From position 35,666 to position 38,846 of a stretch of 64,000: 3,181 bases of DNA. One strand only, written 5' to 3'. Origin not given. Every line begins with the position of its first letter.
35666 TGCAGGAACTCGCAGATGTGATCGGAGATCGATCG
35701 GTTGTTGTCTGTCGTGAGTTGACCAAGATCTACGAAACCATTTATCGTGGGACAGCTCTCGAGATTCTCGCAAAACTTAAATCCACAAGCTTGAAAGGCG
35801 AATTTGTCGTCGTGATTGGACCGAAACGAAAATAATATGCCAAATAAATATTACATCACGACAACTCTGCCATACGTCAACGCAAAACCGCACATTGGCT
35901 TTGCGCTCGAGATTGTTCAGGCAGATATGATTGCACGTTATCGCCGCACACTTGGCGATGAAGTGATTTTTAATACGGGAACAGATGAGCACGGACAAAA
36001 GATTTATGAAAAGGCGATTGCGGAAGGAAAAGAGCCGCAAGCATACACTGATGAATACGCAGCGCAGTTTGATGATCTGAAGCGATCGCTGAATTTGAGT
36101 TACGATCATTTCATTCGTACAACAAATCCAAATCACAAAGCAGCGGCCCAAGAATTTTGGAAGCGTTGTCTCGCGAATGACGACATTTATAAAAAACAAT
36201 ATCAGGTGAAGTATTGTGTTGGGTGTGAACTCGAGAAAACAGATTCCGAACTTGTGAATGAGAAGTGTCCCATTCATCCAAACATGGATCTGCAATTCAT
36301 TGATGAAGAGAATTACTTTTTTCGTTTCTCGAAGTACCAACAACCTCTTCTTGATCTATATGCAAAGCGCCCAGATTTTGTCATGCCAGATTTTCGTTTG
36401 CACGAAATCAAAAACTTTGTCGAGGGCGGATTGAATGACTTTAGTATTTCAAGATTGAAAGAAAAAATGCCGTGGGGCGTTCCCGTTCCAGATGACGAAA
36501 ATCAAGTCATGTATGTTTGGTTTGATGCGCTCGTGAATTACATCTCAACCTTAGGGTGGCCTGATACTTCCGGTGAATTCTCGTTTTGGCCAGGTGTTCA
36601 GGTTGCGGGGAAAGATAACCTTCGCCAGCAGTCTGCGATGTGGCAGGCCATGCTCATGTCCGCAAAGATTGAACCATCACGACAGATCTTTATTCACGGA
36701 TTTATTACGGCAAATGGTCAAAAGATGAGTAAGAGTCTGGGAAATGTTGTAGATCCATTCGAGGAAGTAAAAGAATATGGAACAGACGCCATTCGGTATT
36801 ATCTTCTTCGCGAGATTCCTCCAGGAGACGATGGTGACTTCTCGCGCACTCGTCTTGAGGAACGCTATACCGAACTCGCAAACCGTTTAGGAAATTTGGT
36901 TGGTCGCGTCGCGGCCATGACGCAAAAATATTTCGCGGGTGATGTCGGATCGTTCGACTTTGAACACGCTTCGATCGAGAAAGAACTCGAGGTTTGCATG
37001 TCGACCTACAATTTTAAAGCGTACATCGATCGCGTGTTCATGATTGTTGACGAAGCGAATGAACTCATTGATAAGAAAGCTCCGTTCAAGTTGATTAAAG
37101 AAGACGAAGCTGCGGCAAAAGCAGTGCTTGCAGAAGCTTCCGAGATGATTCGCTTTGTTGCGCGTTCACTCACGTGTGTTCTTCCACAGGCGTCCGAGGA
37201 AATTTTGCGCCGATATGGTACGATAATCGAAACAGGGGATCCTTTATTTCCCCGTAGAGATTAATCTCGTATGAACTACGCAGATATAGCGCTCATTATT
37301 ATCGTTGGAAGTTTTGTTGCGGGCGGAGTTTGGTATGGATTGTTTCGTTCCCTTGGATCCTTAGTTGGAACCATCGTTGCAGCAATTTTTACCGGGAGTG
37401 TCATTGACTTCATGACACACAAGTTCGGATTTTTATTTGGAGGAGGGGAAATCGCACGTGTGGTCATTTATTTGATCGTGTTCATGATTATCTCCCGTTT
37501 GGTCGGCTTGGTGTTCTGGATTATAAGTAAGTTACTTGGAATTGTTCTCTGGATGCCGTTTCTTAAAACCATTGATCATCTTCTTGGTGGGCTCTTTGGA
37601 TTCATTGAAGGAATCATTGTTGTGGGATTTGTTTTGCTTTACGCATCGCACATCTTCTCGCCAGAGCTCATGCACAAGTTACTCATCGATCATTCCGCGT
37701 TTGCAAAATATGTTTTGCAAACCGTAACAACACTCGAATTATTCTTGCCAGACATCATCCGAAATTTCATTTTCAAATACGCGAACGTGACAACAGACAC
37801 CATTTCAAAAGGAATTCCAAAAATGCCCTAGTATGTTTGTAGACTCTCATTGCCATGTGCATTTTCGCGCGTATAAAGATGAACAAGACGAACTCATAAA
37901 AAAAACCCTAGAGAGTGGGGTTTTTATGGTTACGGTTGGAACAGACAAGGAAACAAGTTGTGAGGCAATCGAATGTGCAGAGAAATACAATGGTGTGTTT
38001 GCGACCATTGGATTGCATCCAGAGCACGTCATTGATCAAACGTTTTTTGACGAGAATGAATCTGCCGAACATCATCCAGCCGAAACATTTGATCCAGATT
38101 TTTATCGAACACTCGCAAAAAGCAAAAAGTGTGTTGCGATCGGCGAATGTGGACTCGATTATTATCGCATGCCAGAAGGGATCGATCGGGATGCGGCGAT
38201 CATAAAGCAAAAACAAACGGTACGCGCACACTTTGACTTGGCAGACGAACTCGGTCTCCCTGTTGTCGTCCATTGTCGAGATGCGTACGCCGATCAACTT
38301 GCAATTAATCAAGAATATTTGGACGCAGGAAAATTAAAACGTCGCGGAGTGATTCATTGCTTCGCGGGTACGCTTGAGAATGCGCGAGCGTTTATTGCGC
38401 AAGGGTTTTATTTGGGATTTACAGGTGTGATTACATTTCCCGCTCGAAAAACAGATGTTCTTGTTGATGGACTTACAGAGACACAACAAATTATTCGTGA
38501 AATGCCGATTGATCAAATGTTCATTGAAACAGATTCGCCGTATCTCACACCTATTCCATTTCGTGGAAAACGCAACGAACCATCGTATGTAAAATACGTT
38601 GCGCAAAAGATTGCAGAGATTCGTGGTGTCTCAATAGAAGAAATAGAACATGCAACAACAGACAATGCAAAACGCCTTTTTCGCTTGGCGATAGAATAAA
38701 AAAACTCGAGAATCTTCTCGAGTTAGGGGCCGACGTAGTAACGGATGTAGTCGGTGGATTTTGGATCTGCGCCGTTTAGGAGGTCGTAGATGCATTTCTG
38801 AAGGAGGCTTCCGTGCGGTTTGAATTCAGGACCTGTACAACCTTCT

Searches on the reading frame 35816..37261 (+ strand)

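Call 29: search_protein_families(library=pfam, proteins=[window:35816-37261:+], max_evalue=0.00001)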
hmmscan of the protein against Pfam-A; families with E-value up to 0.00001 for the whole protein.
window:35816-37261:+ (482 aa): 3 families
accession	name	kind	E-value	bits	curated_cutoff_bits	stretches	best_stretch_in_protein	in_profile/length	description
PF09334.17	tRNA-synt_1g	-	6.9e-94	315.2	20.1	2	144-365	162-390/391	tRNA synthetases class I (M)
PF00133.28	tRNA-synt_1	-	1.3e-36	126.7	22.7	2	229-335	296-406/414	tRNA synthetases class I (I, L, M and V)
PF01406.26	tRNA-synt_1e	-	1.9e-12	47.6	27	1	287-332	236-282/301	tRNA synthetases class I (C) catalytic domain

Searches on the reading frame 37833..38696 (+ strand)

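Call 30: search_protein_families(library=pfam, proteins=[window:37833-38696:+], max_evalue=0.00001)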
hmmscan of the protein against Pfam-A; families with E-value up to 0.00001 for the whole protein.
window:37833-38696:+ (288 aa): 1 family
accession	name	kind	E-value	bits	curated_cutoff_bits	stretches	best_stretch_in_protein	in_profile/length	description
PF01026.27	TatD_DNase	-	1.5e-73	247.7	27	1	3-284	1-253/253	TatD related DNase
